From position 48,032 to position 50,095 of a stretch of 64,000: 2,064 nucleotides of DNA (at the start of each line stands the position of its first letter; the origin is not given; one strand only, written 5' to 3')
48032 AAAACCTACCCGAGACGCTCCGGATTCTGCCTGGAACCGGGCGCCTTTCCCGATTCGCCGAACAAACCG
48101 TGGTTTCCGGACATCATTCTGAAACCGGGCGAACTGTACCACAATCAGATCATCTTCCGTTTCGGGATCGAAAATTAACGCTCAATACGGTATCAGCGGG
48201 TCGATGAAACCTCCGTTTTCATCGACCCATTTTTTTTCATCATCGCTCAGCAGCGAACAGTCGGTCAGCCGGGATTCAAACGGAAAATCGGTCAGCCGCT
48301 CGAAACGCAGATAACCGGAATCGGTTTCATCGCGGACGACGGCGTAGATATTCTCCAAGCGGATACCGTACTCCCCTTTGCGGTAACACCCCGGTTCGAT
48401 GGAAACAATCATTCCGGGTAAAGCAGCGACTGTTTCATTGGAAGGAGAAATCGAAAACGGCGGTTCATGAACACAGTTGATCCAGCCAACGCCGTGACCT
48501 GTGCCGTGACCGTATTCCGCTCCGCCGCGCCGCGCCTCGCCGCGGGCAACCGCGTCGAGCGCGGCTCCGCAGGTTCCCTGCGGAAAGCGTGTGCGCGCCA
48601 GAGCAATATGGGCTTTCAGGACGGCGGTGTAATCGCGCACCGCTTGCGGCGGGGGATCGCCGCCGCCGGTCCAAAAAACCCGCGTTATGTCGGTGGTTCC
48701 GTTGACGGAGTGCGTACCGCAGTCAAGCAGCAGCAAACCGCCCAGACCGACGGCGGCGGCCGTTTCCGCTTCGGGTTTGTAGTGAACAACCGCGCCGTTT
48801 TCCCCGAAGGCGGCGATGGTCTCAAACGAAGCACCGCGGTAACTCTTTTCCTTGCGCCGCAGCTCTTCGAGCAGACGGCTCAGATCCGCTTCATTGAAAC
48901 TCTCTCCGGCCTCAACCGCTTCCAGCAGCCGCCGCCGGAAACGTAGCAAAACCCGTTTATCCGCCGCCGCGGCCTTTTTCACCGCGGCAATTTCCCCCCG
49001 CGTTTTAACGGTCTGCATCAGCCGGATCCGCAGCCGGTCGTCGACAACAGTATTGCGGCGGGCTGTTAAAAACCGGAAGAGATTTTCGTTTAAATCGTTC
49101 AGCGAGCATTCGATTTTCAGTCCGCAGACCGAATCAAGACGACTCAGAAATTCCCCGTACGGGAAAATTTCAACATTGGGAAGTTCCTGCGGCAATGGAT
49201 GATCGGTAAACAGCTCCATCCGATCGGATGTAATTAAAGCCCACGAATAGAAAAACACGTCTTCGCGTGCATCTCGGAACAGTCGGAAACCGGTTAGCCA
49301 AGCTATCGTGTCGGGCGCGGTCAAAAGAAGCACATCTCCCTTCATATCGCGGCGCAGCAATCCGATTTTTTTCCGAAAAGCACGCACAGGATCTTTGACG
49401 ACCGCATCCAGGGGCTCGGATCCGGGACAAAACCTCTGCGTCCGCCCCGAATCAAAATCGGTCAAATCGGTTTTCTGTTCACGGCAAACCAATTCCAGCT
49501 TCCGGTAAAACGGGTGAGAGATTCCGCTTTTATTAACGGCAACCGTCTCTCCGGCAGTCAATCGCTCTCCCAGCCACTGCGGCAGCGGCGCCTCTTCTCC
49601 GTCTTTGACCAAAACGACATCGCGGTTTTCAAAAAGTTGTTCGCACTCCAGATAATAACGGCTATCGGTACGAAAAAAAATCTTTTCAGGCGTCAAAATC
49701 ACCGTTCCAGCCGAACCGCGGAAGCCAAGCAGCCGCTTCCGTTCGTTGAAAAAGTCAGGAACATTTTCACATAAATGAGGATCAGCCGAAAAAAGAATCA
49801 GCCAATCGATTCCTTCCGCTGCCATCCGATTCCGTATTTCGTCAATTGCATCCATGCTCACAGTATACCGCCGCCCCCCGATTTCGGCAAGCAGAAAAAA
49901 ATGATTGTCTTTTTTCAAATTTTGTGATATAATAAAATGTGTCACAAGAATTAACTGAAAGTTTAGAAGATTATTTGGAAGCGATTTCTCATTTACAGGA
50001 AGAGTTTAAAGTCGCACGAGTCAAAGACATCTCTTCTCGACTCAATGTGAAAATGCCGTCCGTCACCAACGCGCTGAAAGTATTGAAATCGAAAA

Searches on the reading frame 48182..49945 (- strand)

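Call 78: search_protein_families(library=pfam, proteins=[window:48182-49945:-], max_evalue=0.00001)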
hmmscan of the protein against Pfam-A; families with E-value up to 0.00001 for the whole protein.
window:48182-49945:- (587 aa): 4 families
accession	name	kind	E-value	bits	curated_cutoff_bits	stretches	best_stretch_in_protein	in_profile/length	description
PF00557.29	Peptidase_M24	-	3.5e-44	151.5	23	1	321-536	2-206/208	Metallopeptidase family M24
PF01321.24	Creatinase_N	-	7.3e-14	52.8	22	1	34-164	2-118/128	Creatinase/Prolidase N-terminal domain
PF16189.11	Creatinase_N_2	-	9.7e-10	39.1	29.7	1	190-316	22-159/161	Creatinase/Prolidase N-terminal domain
PF16188.10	Peptidase_M24_C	-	1.2e-06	28.8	28.9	1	545-576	2-33/63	C-terminal region of peptidase_M24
